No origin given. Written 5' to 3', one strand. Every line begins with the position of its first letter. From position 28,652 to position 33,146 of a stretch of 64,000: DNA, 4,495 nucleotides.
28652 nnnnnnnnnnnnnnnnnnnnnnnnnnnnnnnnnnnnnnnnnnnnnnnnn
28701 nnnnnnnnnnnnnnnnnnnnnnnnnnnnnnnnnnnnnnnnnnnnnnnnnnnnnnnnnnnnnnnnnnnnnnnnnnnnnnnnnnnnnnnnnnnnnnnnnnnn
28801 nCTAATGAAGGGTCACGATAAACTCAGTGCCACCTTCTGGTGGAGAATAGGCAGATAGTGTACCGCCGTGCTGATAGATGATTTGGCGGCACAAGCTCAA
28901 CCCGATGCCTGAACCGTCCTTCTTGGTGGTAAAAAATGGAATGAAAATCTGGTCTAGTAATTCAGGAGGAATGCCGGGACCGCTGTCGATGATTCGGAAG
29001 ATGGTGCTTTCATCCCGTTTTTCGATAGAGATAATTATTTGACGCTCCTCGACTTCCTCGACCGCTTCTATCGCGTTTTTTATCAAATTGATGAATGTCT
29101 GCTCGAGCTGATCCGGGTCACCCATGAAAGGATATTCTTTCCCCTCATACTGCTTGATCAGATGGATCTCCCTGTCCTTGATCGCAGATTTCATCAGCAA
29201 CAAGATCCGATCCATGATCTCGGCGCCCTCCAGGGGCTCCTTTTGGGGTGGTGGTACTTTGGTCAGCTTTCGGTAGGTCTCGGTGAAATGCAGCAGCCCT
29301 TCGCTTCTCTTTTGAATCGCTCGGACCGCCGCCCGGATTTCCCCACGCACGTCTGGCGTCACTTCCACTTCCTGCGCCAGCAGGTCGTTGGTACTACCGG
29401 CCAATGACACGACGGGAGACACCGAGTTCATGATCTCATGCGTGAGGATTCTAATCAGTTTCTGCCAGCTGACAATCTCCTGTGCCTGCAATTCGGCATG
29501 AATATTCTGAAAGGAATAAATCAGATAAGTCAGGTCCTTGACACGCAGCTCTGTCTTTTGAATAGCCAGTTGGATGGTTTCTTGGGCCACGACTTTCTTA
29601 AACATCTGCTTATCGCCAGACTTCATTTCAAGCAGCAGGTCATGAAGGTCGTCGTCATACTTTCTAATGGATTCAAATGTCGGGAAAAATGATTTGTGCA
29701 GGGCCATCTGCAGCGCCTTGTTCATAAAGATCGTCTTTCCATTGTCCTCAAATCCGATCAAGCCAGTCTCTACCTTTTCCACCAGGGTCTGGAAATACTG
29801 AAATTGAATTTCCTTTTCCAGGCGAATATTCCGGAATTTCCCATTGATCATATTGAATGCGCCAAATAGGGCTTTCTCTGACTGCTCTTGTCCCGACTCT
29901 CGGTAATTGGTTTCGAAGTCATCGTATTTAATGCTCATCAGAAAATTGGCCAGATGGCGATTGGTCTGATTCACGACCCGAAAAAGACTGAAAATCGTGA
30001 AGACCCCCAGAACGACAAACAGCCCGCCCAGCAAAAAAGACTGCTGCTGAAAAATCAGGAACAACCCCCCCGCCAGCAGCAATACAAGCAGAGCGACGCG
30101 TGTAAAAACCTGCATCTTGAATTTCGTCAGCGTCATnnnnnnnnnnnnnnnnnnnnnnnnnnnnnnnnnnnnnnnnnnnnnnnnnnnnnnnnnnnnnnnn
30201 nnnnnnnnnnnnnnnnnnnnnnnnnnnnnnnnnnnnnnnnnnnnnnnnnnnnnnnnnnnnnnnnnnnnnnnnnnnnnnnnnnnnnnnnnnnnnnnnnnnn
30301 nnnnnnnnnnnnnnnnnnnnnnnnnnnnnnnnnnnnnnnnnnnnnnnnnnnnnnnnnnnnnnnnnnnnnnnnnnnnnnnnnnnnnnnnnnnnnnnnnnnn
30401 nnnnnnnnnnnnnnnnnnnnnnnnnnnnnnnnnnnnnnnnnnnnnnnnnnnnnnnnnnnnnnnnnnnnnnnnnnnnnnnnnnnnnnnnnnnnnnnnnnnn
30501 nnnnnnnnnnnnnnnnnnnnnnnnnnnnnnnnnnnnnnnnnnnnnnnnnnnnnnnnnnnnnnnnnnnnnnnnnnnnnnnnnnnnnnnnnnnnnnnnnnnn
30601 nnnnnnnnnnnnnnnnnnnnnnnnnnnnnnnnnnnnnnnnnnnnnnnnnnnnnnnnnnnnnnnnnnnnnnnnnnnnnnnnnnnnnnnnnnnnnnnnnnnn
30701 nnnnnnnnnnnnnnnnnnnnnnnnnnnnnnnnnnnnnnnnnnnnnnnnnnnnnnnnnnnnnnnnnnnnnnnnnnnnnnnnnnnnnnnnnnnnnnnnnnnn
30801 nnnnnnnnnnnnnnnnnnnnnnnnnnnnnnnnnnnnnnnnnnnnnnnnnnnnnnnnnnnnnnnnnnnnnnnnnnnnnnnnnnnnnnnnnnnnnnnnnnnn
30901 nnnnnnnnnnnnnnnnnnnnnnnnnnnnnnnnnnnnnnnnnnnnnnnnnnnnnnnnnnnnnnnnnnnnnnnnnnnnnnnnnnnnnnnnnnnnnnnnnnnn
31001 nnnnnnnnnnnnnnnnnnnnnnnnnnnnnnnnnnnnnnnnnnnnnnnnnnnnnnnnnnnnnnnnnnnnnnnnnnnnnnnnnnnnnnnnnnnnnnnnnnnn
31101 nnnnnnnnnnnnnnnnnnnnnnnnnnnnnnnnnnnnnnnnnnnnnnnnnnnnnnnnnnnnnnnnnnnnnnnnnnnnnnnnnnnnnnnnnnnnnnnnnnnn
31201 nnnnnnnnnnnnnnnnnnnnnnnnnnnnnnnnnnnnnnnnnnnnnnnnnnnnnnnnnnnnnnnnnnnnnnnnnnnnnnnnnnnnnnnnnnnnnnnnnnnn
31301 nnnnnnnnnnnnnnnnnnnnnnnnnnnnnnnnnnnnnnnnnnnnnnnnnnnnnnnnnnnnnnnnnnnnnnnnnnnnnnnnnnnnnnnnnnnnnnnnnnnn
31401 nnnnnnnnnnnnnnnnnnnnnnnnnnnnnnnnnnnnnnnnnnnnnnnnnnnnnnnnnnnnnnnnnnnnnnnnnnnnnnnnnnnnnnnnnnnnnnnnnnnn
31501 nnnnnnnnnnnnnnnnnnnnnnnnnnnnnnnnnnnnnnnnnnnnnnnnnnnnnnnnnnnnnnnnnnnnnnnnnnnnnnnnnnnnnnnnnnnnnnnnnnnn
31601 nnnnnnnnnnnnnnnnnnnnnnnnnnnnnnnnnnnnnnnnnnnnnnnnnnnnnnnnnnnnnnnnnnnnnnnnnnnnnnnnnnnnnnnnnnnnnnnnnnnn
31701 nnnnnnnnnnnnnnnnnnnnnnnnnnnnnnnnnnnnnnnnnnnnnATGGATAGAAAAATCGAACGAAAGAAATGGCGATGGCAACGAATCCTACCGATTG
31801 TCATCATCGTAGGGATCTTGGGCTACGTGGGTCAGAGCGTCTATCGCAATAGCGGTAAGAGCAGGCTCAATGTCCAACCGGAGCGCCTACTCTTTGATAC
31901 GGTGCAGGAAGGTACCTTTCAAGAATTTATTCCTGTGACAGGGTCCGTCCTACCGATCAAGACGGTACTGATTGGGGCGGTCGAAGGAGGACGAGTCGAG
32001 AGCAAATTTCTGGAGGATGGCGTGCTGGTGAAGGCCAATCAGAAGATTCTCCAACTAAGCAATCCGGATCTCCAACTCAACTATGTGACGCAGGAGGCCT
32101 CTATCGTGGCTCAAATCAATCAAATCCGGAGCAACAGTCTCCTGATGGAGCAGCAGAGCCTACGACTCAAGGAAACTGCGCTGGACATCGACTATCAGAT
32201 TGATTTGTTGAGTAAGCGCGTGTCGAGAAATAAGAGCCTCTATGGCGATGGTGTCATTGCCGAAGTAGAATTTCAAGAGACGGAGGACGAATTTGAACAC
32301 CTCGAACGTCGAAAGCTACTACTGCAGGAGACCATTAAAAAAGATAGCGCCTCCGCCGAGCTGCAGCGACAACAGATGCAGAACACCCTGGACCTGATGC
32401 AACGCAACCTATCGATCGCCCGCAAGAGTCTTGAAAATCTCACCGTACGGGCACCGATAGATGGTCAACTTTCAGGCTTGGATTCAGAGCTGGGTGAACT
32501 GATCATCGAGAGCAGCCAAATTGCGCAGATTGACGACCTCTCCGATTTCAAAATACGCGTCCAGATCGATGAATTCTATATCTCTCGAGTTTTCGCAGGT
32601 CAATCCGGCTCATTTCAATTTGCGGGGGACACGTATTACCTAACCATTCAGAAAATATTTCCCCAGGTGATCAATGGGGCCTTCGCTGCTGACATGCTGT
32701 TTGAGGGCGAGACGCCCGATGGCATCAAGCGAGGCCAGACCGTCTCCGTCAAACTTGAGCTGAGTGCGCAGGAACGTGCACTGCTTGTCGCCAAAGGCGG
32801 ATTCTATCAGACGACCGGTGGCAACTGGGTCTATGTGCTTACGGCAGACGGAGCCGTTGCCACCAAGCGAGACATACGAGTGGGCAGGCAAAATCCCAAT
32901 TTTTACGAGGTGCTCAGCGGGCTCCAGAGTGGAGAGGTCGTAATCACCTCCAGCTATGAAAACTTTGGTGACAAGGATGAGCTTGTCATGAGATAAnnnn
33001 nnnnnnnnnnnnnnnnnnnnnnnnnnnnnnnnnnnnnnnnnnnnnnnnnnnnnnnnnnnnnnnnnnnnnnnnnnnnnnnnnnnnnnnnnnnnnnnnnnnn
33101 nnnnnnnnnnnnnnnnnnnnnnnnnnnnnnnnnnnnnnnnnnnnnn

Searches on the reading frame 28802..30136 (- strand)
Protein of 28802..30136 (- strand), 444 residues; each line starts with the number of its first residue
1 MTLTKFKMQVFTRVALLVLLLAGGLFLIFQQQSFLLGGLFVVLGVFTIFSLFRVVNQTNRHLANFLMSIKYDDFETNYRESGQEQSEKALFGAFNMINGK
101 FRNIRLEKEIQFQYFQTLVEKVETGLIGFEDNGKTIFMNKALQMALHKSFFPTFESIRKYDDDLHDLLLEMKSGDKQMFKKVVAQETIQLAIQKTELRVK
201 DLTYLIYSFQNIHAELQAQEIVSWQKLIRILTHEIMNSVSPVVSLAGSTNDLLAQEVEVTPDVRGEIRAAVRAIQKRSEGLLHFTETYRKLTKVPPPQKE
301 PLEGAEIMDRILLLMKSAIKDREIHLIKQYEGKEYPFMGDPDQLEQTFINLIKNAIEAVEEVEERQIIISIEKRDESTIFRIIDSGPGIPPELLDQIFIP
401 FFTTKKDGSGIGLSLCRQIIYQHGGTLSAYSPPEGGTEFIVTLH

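Call 6: search_protein_families(library=pfam, proteins=[window:28802-30136:-])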
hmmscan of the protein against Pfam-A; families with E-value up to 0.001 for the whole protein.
window:28802-30136:- (444 aa): 2 families
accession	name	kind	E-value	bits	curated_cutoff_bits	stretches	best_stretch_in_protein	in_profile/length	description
PF02518.31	HATPase_c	-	5e-26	91.8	26.4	1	339-443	1-107/111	Histidine kinase-, DNA gyrase B-, and HSP90-like ATPase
PF14501.12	HATPase_c_5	-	2e-09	37.7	22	1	346-428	8-87/102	GHKL domain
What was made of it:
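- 28802..30136 (-): Sensor histidine kinase (444 aa). It has two N-terminal transmembrane helices forming a hairpin with no periplasmic domain, and a HATPase_c domain. Pfam (call 6).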

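Call 57: search_protein_families(library=ncbifam, proteins=[window:28802-30136:-], max_evalue=0.00001)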
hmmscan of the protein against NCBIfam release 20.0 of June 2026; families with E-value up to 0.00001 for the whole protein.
window:28802-30136:- (444 aa): 68 families (the best 25 are shown)
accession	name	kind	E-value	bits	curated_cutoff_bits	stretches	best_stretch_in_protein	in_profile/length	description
NF008468.0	PRK11360.1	equivalog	9.9e-34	116.7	646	1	113-443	268-606/616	two-component system sensor histidine kinase AtoS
NF046044.1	PnpS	equivalog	1.2e-27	96.9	400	1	67-443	10-389/390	two-component system histidine kinase PnpS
NF007688.0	PRK10364.1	equivalog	4.4e-27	94.9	479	1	265-443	273-449/460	two-component system sensor histidine kinase ZraS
NF052574.1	HisKinEspCMyxo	equivalog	2.8e-23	82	1200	1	211-443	403-635/785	serine histidine kinase EspC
NF053867.1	SprKinKinDBac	equivalog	5.2e-23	81.3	775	1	321-443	376-495/500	sporulation kinase KinD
NF006800.0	PRK09303.1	equivalog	7.1e-23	81.2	342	1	192-443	123-375/383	histidine kinase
NF010411.0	PRK13837.1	equivalog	3.4e-22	78.3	647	1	299-443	517-673/828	two-component system VirA-like sensor kinase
NF008293.1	PRK11073.1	equivalog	6.7e-22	78.2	240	1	217-443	123-345/349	nitrogen regulation protein NR(II)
NF047874.1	MASE3_PAS_HK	subfamily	1.9e-21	76.5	560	1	307-443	483-623/655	MASE3 domain-containing sensor histidine kinase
NF008312.0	PRK11100.1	equivalog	2.1e-21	76.3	356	1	191-443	225-472/477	two-component system sensor histidine kinase CreC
NF008543.0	PRK11466.1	equivalog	3e-21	75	982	1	197-443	418-660/914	TMAO reductase system sensor histidine kinase/response regulator TorS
NF041777.1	sens_FixL_Rhizob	equivalog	4.3e-21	75.1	850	1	317-443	352-479/485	sensor protein FixL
TIGR02966.1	phoR_proteo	equivalog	1.1e-20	74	334.2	1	112-442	5-332/333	phosphate regulon sensor histidine kinase PhoR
NF047497.1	HK_LIC_12097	equivalog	2.4e-20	72.6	500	1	333-442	254-363/367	LIC_12097 family sensor histidine kinase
TIGR02916.1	PEP_his_kin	equivalog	2.2e-19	69.5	300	1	332-443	568-678/679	XrtA/PEP-CTERM system histidine kinase PrsK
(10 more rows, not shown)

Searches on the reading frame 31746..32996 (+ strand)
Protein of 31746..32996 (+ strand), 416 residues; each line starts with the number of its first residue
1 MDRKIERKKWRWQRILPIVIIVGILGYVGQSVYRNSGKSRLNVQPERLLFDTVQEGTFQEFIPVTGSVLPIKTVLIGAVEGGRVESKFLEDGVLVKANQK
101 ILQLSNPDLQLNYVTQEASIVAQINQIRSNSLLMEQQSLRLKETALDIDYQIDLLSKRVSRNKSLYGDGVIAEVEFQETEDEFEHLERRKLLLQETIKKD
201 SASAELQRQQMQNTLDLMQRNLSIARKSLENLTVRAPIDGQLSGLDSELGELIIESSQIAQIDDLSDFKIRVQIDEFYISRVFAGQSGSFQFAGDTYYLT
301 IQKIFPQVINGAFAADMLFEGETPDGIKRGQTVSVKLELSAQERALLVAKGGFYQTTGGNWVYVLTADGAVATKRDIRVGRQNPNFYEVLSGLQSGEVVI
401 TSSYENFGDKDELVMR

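Call 6: search_protein_families(library=pfam, proteins=[window:31746-32996:+])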
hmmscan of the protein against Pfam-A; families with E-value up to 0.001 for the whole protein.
window:31746-32996:+ (416 aa): 2 families
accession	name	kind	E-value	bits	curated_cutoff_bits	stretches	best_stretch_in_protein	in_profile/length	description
PF13437.12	HlyD_3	-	9.7e-10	39.6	22.2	1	233-312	1-84/106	HlyD family secretion protein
PF16576.10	HlyD_D23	-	5.5e-07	29.5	30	1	158-292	41-169/214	Barrel-sandwich domain of CusB or HlyD membrane-fusion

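Call 57: search_protein_families(library=ncbifam, proteins=[window:31746-32996:+], max_evalue=0.00001)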
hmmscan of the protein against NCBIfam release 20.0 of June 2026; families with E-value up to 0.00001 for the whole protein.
window:31746-32996:+ (416 aa): 10 families
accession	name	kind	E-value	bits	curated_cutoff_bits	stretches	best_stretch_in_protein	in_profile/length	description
NF038010.1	ABC_adapt_DarC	equivalog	8.2e-61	206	450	1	13-410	12-411/417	darobactin export ABC transporter periplasmic adaptor subunit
TIGR01730.1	RND_mfp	subfamily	4e-36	124.6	94.9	2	176-408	80-314/322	efflux RND transporter periplasmic adaptor subunit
TIGR00999.1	8a0102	subfamily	6.8e-25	87.7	319.3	1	145-402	29-265/271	CzcB/NccB family metal efflux transporter periplasmic adaptor subunit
NF008606.0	PRK11578.1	equivalog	9.4e-13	48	342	1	205-404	154-365/371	macrolide transporter subunit MacA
TIGR00998.1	8a0101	subfamily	1.2e-06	27.8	390.8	1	82-289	51-262/334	EmrA/EmrK family multidrug efflux transporter periplasmic adaptor subunit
NF045680.1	DiMtlExpIhpB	equivalog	1.3e-06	27.7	450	1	227-400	133-307/326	divalent metal ion exporter adaptor subunit IhpB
NF007303.0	PRK09783.1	subfamily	1.3e-06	27.1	390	1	191-403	173-388/414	copper/silver efflux system membrane fusion protein CusB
TIGR02971.1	heterocyst_DevB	subfamily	3.1e-06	26.8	129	1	114-288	96-260/327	ABC exporter membrane fusion protein, DevB family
NF007785.0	PRK10476.1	equivalog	4.6e-06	25.7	376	1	150-286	128-263/347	multidrug transporter subunit MdtN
NF033138.2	RND-peri-MexC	equivalog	5.5e-06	25.8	625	0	329-404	285-360/375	MexC family multidrug efflux RND transporter periplasmic adaptor subunit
